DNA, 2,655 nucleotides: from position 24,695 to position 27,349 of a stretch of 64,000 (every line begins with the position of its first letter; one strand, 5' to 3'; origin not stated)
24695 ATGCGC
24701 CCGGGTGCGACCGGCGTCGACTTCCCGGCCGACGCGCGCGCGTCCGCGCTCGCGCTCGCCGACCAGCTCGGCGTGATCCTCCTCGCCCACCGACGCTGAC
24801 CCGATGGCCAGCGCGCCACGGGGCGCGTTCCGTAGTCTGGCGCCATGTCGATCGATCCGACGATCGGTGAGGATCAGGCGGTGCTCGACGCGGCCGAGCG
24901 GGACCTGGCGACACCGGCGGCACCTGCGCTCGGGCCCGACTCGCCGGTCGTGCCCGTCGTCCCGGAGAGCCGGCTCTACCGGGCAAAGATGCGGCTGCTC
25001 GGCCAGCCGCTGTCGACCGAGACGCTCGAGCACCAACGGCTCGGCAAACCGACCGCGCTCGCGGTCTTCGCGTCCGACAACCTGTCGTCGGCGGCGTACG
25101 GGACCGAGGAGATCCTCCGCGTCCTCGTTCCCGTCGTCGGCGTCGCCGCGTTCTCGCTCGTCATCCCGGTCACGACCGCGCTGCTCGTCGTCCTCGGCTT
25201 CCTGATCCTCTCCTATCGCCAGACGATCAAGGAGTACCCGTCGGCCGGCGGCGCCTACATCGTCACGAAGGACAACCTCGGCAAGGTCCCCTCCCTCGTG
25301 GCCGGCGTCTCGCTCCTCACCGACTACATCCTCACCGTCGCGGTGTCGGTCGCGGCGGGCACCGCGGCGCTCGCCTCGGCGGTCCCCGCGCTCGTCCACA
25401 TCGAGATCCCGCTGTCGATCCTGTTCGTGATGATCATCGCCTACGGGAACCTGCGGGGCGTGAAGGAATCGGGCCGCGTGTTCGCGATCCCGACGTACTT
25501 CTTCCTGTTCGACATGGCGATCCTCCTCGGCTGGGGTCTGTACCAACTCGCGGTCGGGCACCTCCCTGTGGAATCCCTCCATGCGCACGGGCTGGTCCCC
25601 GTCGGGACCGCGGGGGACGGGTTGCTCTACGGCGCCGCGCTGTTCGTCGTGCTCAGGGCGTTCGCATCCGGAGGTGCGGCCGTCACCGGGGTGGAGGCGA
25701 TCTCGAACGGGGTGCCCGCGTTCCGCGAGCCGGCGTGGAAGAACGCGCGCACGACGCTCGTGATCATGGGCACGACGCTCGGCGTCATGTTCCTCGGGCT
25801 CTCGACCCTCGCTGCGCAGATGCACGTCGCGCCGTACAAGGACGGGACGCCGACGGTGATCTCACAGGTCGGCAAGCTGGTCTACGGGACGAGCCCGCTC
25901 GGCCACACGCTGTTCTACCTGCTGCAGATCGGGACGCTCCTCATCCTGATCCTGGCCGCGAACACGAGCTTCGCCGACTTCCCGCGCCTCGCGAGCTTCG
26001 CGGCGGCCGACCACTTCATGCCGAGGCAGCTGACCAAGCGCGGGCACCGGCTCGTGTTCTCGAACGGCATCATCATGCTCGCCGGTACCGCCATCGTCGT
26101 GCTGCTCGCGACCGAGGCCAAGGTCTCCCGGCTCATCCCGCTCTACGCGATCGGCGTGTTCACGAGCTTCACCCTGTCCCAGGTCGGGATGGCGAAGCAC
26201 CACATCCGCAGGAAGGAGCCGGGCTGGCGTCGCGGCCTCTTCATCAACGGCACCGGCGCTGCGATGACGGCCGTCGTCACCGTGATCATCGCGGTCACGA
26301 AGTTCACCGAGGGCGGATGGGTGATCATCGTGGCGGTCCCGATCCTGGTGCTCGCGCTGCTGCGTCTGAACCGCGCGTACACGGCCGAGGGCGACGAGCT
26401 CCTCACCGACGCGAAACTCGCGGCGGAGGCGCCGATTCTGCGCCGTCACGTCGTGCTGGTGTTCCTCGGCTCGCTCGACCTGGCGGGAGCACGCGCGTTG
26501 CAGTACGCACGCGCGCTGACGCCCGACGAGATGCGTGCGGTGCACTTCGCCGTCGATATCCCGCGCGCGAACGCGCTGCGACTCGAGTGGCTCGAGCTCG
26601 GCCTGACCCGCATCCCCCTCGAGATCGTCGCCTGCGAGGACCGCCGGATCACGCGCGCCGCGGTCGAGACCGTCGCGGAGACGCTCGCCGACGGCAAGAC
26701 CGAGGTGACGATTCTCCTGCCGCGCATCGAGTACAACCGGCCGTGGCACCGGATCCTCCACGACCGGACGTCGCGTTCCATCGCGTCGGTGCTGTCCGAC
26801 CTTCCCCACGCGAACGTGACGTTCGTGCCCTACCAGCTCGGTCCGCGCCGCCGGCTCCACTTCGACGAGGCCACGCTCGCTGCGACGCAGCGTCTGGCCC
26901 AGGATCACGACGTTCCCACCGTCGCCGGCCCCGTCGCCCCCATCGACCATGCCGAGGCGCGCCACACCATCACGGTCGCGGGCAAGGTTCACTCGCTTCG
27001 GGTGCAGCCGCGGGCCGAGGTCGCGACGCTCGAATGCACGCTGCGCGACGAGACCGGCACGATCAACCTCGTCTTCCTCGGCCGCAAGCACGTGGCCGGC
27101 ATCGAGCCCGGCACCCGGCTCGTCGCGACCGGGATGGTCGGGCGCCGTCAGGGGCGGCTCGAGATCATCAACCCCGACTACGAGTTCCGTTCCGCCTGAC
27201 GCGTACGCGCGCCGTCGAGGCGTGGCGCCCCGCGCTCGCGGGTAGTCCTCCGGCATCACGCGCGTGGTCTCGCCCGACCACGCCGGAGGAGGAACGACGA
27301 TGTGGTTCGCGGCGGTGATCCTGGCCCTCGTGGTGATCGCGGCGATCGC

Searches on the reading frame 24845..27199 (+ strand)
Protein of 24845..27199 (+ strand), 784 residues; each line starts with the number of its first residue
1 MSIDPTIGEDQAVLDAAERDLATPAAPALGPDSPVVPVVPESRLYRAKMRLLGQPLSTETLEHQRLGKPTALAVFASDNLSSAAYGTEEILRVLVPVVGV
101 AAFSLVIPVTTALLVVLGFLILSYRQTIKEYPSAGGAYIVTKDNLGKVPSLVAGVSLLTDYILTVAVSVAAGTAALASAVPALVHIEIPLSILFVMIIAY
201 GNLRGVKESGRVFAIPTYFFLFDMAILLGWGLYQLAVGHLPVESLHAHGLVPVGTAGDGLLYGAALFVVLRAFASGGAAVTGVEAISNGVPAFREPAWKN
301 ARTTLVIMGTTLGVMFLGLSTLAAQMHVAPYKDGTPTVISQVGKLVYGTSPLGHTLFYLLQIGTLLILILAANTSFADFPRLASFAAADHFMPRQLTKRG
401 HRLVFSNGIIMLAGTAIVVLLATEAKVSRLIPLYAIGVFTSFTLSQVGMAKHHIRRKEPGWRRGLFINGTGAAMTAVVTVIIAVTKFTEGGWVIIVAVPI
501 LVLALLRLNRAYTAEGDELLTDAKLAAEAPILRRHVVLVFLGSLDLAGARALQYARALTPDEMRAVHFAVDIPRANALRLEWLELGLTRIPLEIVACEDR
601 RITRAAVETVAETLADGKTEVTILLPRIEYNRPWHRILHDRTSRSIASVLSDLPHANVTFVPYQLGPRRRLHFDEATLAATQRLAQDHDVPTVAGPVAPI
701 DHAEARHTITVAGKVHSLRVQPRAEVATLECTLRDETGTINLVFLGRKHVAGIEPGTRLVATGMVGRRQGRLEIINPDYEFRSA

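Call 86: search_protein_families(library=pfam, proteins=[window:24845-27199:+], max_evalue=0.00001)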
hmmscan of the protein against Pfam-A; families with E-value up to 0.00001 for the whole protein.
window:24845-27199:+ (784 aa): 2 families
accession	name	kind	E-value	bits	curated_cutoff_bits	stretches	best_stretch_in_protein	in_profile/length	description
PF13520.12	AA_permease_2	-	1.6e-28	100.3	27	1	82-502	17-424/427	Amino acid permease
PF01336.31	tRNA_anti-codon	-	6.2e-10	39.3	27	1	709-780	1-73/75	OB-fold nucleic acid binding domain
